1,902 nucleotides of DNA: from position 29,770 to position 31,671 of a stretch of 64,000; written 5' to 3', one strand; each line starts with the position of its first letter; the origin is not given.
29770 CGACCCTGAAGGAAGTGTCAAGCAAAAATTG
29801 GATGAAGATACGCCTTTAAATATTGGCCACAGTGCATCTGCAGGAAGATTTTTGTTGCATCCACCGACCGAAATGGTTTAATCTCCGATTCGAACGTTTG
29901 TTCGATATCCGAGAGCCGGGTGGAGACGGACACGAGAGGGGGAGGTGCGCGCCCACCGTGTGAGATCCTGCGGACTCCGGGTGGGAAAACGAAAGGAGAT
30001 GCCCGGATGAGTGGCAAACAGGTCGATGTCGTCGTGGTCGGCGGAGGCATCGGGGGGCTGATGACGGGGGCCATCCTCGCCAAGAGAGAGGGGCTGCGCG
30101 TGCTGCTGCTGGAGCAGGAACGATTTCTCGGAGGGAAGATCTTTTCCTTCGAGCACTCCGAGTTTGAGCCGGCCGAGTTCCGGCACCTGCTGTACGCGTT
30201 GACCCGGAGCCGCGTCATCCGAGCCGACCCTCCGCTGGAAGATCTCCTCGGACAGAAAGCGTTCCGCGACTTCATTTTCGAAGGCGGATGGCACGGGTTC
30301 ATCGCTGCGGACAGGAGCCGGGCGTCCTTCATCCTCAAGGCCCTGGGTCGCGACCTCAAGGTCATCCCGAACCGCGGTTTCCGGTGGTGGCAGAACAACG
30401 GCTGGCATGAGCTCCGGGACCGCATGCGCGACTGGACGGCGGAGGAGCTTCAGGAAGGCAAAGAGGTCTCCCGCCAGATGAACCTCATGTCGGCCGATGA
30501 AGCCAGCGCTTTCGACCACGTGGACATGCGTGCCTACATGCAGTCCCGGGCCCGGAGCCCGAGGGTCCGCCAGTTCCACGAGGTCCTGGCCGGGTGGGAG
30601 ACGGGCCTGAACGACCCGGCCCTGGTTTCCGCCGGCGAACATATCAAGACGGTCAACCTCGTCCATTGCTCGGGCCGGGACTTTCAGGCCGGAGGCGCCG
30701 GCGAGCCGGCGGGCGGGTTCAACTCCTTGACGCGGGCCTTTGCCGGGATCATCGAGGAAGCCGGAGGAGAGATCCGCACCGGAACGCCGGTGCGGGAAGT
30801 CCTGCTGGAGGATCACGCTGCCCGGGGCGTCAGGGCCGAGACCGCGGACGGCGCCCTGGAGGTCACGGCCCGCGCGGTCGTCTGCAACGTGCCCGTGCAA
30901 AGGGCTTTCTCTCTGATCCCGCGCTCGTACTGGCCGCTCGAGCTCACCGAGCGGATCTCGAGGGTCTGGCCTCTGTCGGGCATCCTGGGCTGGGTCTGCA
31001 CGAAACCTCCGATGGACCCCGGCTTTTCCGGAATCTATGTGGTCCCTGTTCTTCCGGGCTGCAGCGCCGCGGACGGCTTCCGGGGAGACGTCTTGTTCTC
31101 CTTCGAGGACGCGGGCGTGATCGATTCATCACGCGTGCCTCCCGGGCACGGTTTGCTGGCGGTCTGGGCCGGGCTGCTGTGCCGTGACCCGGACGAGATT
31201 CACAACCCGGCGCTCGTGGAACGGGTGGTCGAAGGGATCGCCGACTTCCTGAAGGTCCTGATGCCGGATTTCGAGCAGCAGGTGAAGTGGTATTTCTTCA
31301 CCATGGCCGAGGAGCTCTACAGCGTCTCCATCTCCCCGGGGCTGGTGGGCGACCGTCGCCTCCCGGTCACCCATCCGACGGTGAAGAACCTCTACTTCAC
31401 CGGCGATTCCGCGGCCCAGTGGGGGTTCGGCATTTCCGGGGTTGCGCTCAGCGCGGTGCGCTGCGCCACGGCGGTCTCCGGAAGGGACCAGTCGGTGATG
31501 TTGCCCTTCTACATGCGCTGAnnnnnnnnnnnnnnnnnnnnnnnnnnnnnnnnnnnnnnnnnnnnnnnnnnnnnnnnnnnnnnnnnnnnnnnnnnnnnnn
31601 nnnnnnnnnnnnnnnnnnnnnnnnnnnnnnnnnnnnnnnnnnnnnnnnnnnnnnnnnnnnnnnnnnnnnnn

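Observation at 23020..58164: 35-kb supercluster reads as an anaerobe-style catabolic island for a hydrophobic (isoprenoid-like) substrate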

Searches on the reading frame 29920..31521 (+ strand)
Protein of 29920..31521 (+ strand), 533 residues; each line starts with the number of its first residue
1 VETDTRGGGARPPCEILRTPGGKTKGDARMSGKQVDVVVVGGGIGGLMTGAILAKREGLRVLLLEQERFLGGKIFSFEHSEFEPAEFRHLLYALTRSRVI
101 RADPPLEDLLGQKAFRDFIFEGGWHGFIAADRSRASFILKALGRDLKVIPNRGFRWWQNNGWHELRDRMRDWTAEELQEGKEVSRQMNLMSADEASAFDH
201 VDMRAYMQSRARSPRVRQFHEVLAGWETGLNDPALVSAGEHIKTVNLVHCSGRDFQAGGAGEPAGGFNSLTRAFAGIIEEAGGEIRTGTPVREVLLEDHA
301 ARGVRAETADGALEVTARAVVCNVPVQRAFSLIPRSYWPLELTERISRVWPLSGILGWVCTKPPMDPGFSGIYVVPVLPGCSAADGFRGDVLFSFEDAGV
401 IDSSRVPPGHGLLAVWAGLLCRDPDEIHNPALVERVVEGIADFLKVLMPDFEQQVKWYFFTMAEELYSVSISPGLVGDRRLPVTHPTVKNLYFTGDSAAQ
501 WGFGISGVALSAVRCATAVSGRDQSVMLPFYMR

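Call 5: search_protein_families(library=pfam, proteins=[window:29920-31521:+])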
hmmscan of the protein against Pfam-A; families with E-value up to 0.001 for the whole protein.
window:29920-31521:+ (533 aa): 7 families
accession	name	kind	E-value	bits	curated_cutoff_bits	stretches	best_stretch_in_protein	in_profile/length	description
PF01593.30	Amino_oxidase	-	4.8e-21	76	19.8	1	44-519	1-442/443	Flavin containing amine oxidoreductase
PF12831.13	FAD_oxidored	-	9.3e-11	42.1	27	1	36-73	1-37/416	FAD dependent oxidoreductase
PF01266.30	DAO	-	5.3e-10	39.8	27.9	1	36-322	1-200/353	FAD dependent oxidoreductase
PF13450.12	NAD_binding_8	-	8.7e-10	39.2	21.9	1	39-81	1-42/68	NAD(P)-binding Rossmann-like domain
PF00890.30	FAD_binding_2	-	2.2e-07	30.9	20.4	1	36-74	1-38/414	FAD binding domain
PF01946.23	Thi4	-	4.2e-05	23.3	26.2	1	34-73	17-56/235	Thi4 family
PF03486.20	HI0933_like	-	0.00011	22.2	50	1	36-75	2-40/244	HI0933-like protein Rossmann domain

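Call 11: search_protein_families(library=ncbifam, max_evalue=0.001, proteins=[window:29920-31521:+])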
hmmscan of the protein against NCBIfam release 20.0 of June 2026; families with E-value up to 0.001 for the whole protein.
window:29920-31521:+ (533 aa): 32 families (the best 25 are shown)
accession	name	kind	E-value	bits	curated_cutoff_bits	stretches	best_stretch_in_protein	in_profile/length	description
TIGR02733.1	desat_CrtD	equivalog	5.6e-14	51.7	549.7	1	36-82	3-48/492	C-3',4' desaturase CrtD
TIGR03467.1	HpnE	equivalog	4.2e-13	49.4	283.05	2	37-81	1-44/430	hydroxysqualene dehydroxylase HpnE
TIGR02730.1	carot_isom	equivalog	5e-13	48.7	586.9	0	254-330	215-288/493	carotenoid isomerase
NF005560.0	PRK07233.1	equivalog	4.5e-11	42.2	252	2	263-349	194-274/435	hypothetical protein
TIGR02734.1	crtI_fam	subfamily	6.9e-11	41.5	238.1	1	37-82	1-45/504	phytoene desaturase family protein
NF045689.1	BCarotKetCrtO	equivalog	1.4e-10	40.4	1000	1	259-331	234-304/563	beta-carotene ketolase CrtO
NF006130.0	PRK08274.1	equivalog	7.4e-10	38.2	369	1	33-66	4-36/467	FAD-dependent tricarballylate dehydrogenase TcuA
NF045637.1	carotdesatCrtDProt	equivalog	1.2e-09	37.2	580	1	37-77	1-40/485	1-hydroxycarotenoid 3,4-desaturase CrtD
NF058655.1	CrtID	equivalog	4e-09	35.8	640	1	37-82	1-45/478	bifunctional phytoene desaturase/3,4-desaturase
NF004789.0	PRK06134.1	subfamily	6.4e-09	34.9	747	1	32-73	10-50/581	FAD-dependent oxidoreductase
NF009478.0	PRK12844.1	equivalog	1.1e-05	24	789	1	33-73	7-46/559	3-ketosteroid-delta-1-dehydrogenase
TIGR02731.1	phytoene_desat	equivalog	1.8e-05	23.7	569.4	0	272-345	217-293/453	15-cis-phytoene desaturase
NF009477.0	PRK12843.1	equivalog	1.8e-05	23.4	758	1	31-73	13-54/578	FAD-dependent oxidoreductase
TIGR02032.1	GG-red-SF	subfamily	2.3e-05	24.2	158.8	1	36-72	2-37/297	geranylgeranyl reductase family protein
NF005882.1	PRK07843.1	equivalog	3.1e-05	22.6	788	0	34-72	1-38/547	3-oxosteroid 1-dehydrogenase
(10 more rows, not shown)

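Call 21: search_solved_structures(query=window:29920-31521:+, max_evalue=0.001)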
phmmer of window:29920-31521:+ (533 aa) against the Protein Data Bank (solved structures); distinct sequences matched with E-value up to 0.001: 22.
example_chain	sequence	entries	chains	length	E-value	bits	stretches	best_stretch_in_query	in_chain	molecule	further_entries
3ka7_A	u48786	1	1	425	2.9e-07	32.4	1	203-308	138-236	Oxidoreductase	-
3nrn_A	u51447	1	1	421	1.6e-06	30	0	37-83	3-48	uncharacterized protein PF1083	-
2bxr_A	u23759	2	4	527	2.9e-06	29.1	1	27-103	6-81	AMINE OXIDASE [FLAVIN-CONTAINING] A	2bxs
1o5w_A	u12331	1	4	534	8.3e-06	27.6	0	29-103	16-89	Amine oxidase [flavin-containing] A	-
7u6l_A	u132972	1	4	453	2.4e-05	26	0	29-77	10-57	Amine oxidase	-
7e7h_A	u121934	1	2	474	3.4e-05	25.5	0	30-77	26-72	Amino_oxidase domain-containing protein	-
8p84_A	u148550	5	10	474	3.8e-05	25.4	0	24-79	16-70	Monoamine oxidase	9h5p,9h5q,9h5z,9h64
2c76_A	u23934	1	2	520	5.8e-05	24.8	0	34-102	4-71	AMINE OXIDASE (FLAVIN-CONTAINING) B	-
2c72_A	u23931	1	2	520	5.8e-05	24.8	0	34-102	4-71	AMINE OXIDASE (FLAVIN-CONTAINING) B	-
2c73_A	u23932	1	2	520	6.2e-05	24.7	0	34-102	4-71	AMINE OXIDASE (FLAVIN-CONTAINING) B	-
2z5y_A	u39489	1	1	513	6.4e-05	24.6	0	35-103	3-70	Amine oxidase [flavin-containing] A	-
2z5x_A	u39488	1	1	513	6.4e-05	24.6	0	35-103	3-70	Amine oxidase [flavin-containing] A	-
2bk4_A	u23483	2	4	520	6.6e-05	24.6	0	34-102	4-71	AMINE OXIDASE [FLAVIN-CONTAINING] B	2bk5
2xfo_A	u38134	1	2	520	6.8e-05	24.5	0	34-102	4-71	Amine oxidase [flavin-containing] B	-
1gos_A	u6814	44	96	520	6.9e-05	24.5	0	34-102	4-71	MONOAMINE OXIDASE | AMINE OXIDASE [FLAVIN-CONTAINING] B | AMINE OXIDASE (FLAVIN-CONTAINING) B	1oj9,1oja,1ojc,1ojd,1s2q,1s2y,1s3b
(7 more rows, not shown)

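Call 27: find_homologous_proteins(query=window:29920-31521:+, max_evalue=1e-10)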
Query window:29920-31521:+ (533 aa): 36 proteins with E <= 1e-10 among 8000 candidates.
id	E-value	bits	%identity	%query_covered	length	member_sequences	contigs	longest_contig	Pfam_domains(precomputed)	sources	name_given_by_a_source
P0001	0.0e+0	1160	100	95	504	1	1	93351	PF01266.31,PF01593.31,PF13450.13,PF00890.31,PF12831.14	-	-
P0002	1.0e-273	927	75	95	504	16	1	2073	PF01266.31,PF01593.31,PF13450.13,PF00890.31,PF12831.14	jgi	-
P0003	5.4e-272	921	77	95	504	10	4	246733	PF01266.31,PF01593.31,PF13450.13,PF00890.31,PF12831.14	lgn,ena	-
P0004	4.9e-267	905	74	95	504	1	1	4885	PF01266.31,PF01593.31,PF13450.13,PF00890.31,PF03486.21,PF12831.14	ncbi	-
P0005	3.8e-264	895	73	95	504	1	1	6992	PF01266.31,PF01593.31,PF13450.13,PF00890.31,PF12831.14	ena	-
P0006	6.3e-263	891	72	95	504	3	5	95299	PF01266.31,PF01593.31,PF13450.13,PF00890.31,PF03486.21,PF12831.14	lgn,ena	-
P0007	1.3e-257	874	72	95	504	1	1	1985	PF01266.31,PF01593.31,PF13450.13,PF00890.31,PF00996.25,PF12831.14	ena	-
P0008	5.1e-257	872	72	91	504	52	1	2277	PF01266.31,PF01593.31,PF13450.13,PF00890.31,PF12831.14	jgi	jgi:phytoene dehydrogenase-like protein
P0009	4.9e-256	868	70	95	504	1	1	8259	PF01266.31,PF01593.31,PF13450.13,PF00890.31,PF12831.14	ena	-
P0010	1.4e-254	864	69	95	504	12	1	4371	PF01266.31,PF01593.31,PF13450.13,PF00890.31,PF12831.14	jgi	-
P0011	4.4e-253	859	69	95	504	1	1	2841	PF01946.24,PF01266.31,PF01593.31,PF13450.13,PF00890.31,PF12831.14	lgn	-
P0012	6.0e-252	855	67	90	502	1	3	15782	PF01946.24,PF01266.31,PF01593.31,PF13450.13,PF00890.31,PF03486.21,PF00996.25,PF12831.14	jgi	-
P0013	1.1e-251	854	70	95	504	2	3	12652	PF01266.31,PF01593.31,PF13450.13,PF00890.31,PF12831.14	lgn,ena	-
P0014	1.5e-249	847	68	95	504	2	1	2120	PF01266.31,PF01593.31,PF13450.13,PF00890.31,PF03486.21,PF12831.14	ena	-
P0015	6.3e-247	838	78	83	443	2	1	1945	PF01593.31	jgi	jgi:phytoene dehydrogenase-like protein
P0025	4.6e-177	608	52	93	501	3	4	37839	PF01593.31,PF13450.13,PF00890.31,PF00996.25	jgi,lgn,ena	-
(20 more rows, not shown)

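Call 28: find_encoding_contigs(protein=P0003, flank=10000, max_places=3)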
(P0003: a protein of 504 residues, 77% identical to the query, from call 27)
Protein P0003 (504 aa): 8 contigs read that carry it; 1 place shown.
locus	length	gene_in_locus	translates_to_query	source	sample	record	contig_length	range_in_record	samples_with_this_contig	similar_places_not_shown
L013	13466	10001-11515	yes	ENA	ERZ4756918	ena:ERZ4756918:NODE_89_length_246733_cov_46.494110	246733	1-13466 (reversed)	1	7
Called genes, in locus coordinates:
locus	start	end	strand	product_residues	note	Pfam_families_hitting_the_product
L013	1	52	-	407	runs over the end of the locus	PF13183:Fer4_8 (weak), PF02754:CCG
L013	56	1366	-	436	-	PF01565:FAD_binding_4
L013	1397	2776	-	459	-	PF00501:AMP-binding, PF14535:AMP-binding_C_2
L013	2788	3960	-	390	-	PF00108:Thiolase_N, PF22691:Thiolase_C_1, PF02803:Thiolase_C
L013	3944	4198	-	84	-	-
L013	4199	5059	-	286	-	PF04240:Caroten_synth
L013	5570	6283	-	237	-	PF00440:TetR_N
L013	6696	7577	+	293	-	PF09918:DUF2148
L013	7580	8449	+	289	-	PF09918:DUF2148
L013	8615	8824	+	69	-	-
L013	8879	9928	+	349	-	-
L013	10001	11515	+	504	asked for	PF00890:FAD_binding_2 (faint), PF01266:DAO (weak), PF01593:Amino_oxidase, PF12831:FAD_oxidored (faint), PF13450:NAD_binding_8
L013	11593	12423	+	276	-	PF00378:ECH_1, PF16113:ECH_2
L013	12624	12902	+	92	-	-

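Call 29: find_encoding_contigs(protein=P0006, flank=10000, max_places=3)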
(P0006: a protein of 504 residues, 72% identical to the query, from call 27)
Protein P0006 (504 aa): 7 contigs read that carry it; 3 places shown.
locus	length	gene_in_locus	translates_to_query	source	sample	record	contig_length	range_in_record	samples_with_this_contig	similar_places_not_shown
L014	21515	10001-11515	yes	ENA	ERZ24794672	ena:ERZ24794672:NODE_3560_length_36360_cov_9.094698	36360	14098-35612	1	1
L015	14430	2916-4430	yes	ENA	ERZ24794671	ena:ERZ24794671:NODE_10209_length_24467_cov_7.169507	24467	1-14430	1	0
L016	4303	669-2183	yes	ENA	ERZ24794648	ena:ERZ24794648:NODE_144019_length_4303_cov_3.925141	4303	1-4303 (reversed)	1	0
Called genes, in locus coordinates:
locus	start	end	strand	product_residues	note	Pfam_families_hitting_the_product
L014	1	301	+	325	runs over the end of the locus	PF04240:Caroten_synth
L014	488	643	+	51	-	-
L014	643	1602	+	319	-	PF14870:PSII_BNR (weak), PF15902:Sortilin-Vps10 (faint), PF02012:BNR (faint), PF14870:PSII_BNR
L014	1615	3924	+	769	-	PF03176:MMPL, PF02460:Patched (faint), PF12349:Sterol-sensing (weak), PF03176:MMPL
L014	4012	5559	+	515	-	PF06980:DUF1302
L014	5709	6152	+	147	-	-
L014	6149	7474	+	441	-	PF07044:DUF1329, PF17131:TP_0789-like (weak)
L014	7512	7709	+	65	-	-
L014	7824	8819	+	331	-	-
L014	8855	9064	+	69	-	-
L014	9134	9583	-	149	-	PF02639:DUF188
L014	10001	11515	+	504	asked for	PF00890:FAD_binding_2 (faint), PF01266:DAO (faint), PF01593:Amino_oxidase, PF03486:HI0933_like (faint), PF12831:FAD_oxidored (weak), PF13450:NAD_binding_8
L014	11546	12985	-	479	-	PF00083:Sugar_tr, PF07690:MFS_1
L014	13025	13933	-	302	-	PF01370:Epimerase, PF08338:DUF1731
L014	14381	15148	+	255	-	PF00069:Pkinase, PF07714:PK_Tyr_Ser-Thr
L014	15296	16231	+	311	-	PF00005:ABC_tran, PF13304:AAA_21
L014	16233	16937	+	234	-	PF12679:ABC2_membrane_2, PF13346:ABC2_membrane_5, PF12730:ABC2_membrane_4 (weak), PF12698:ABC2_membrane_3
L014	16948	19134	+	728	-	PF23357:DUF7088, PF09822:ABC_transp_aux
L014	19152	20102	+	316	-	PF14238:DUF4340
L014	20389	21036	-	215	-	-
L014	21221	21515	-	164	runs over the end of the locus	-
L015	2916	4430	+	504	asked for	PF00890:FAD_binding_2 (faint), PF01266:DAO (faint), PF01593:Amino_oxidase, PF03486:HI0933_like (faint), PF12831:FAD_oxidored (weak), PF13450:NAD_binding_8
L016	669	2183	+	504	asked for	PF00890:FAD_binding_2 (faint), PF01266:DAO (faint), PF01593:Amino_oxidase, PF03486:HI0933_like (faint), PF12831:FAD_oxidored (weak), PF13450:NAD_binding_8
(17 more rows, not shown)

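Call 34: find_encoding_contigs(protein=P0025, flank=10000, max_places=2)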
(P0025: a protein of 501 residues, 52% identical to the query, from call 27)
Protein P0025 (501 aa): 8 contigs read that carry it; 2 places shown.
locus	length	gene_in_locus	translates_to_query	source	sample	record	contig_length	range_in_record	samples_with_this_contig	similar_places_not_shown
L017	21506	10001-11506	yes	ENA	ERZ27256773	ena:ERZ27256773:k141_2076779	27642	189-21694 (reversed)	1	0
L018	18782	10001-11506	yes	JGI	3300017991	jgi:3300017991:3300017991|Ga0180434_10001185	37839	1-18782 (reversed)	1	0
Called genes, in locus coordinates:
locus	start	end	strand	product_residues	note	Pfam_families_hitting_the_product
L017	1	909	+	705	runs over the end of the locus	PF00009:GTP_EFTU, PF03144:GTP_EFTU_D2, PF22042:EF-G_D2, PF14492:EFG_III, PF16658:RF3_C (weak), PF03764:EFG_IV, PF00679:EFG_C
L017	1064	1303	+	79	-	PF12838:Fer4_7 (faint), PF12797:Fer4_2 (faint), PF12837:Fer4_6 (faint), PF13237:Fer4_10 (faint), PF00037:Fer4 (faint)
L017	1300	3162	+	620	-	PF02730:AFOR_N, PF01314:AFOR_C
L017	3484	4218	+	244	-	PF00440:TetR_N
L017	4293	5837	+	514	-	PF06980:DUF1302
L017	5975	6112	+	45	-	-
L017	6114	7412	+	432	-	PF07044:DUF1329, PF17131:TP_0789-like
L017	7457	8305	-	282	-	PF00378:ECH_1, PF16113:ECH_2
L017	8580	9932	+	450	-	PF00890:FAD_binding_2 (faint), PF01266:DAO (weak), PF01494:FAD_binding_3 (weak), PF01593:Amino_oxidase, PF01946:Thi4 (faint), PF13450:NAD_binding_8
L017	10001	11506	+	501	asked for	PF00890:FAD_binding_2 (faint), PF00996:GDI (weak), PF01593:Amino_oxidase, PF13450:NAD_binding_8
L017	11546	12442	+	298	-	PF00106:adh_short, PF08659:KR, PF13561:adh_short_C2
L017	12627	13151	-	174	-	PF08882:Acetone_carb_G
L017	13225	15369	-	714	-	PF02538:Hydantoinase_B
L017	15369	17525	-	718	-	PF05378:Hydant_A_N, PF01968:Hydantoinase_A, PF19278:Hydant_A_C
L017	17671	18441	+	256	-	PF00106:adh_short, PF08659:KR, PF13561:adh_short_C2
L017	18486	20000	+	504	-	PF02771:Acyl-CoA_dh_N, PF02770:Acyl-CoA_dh_M, PF00441:Acyl-CoA_dh_1, PF08028:Acyl-CoA_dh_2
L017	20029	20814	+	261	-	PF00378:ECH_1, PF16113:ECH_2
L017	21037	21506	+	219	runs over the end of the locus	?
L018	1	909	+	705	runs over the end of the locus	PF00009:GTP_EFTU, PF03144:GTP_EFTU_D2, PF22042:EF-G_D2, PF14492:EFG_III, PF16658:RF3_C (weak), PF03764:EFG_IV, PF00679:EFG_C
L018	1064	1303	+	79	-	PF12838:Fer4_7 (faint), PF12797:Fer4_2 (faint), PF12837:Fer4_6 (faint), PF13237:Fer4_10 (faint), PF00037:Fer4 (faint)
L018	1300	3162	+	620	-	PF02730:AFOR_N, PF01314:AFOR_C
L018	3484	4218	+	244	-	PF00440:TetR_N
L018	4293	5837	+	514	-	PF06980:DUF1302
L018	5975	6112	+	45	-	-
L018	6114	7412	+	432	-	PF07044:DUF1329, PF17131:TP_0789-like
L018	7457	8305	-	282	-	PF00378:ECH_1, PF16113:ECH_2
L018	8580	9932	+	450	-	PF00890:FAD_binding_2 (faint), PF01266:DAO (weak), PF01494:FAD_binding_3 (weak), PF01593:Amino_oxidase, PF01946:Thi4 (faint), PF13450:NAD_binding_8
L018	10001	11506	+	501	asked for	PF00890:FAD_binding_2 (faint), PF00996:GDI (weak), PF01593:Amino_oxidase, PF13450:NAD_binding_8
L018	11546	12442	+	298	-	PF00106:adh_short, PF08659:KR, PF13561:adh_short_C2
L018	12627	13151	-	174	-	PF08882:Acetone_carb_G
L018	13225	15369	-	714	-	PF02538:Hydantoinase_B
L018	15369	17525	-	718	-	PF05378:Hydant_A_N, PF01968:Hydantoinase_A, PF19278:Hydant_A_C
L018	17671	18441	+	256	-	PF00106:adh_short, PF08659:KR, PF13561:adh_short_C2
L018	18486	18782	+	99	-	?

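Call 35: find_encoding_contigs(protein=P0012, flank=10000, max_places=2)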
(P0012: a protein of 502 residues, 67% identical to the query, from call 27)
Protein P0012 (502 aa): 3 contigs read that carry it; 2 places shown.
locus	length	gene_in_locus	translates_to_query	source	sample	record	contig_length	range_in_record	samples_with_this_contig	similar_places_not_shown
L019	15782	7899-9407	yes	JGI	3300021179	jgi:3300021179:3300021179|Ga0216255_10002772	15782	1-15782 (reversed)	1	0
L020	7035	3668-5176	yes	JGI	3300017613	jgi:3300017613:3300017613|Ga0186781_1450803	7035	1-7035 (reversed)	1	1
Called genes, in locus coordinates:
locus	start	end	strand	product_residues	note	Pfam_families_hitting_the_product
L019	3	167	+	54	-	?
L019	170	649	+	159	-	PF13534:Fer4_17 (faint), PF13183:Fer4_8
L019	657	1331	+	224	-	PF02754:CCG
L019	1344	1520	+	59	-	-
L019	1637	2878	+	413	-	PF01565:FAD_binding_4 (weak)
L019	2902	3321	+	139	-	PF12172:zf-ChsH2 (weak), PF01796:OB_ChsH2_C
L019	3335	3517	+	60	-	-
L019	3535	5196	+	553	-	-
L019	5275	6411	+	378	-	PF00070:Pyr_redox (faint), PF00890:FAD_binding_2 (weak), PF01266:DAO (weak), PF07992:Pyr_redox_2 (weak), PF12831:FAD_oxidored (faint), PF13450:NAD_binding_8, PF13738:Pyr_redox_3 (weak), PF01593:Amino_oxidase (weak)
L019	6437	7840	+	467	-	-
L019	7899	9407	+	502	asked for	PF00890:FAD_binding_2 (weak), PF00996:GDI (faint), PF01266:DAO, PF01593:Amino_oxidase, PF01946:Thi4 (weak), PF03486:HI0933_like (faint), PF12831:FAD_oxidored, PF13450:NAD_binding_8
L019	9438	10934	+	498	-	PF01593:Amino_oxidase (faint), PF13450:NAD_binding_8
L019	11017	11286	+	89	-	-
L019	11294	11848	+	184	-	PF00106:adh_short, PF13561:adh_short_C2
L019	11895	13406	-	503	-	PF02771:Acyl-CoA_dh_N, PF02770:Acyl-CoA_dh_M, PF00441:Acyl-CoA_dh_1, PF08028:Acyl-CoA_dh_2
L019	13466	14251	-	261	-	PF00378:ECH_1, PF16113:ECH_2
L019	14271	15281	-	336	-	-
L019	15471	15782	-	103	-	?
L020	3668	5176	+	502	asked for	PF00890:FAD_binding_2 (weak), PF00996:GDI (faint), PF01266:DAO, PF01593:Amino_oxidase, PF01946:Thi4 (weak), PF03486:HI0933_like (faint), PF12831:FAD_oxidored, PF13450:NAD_binding_8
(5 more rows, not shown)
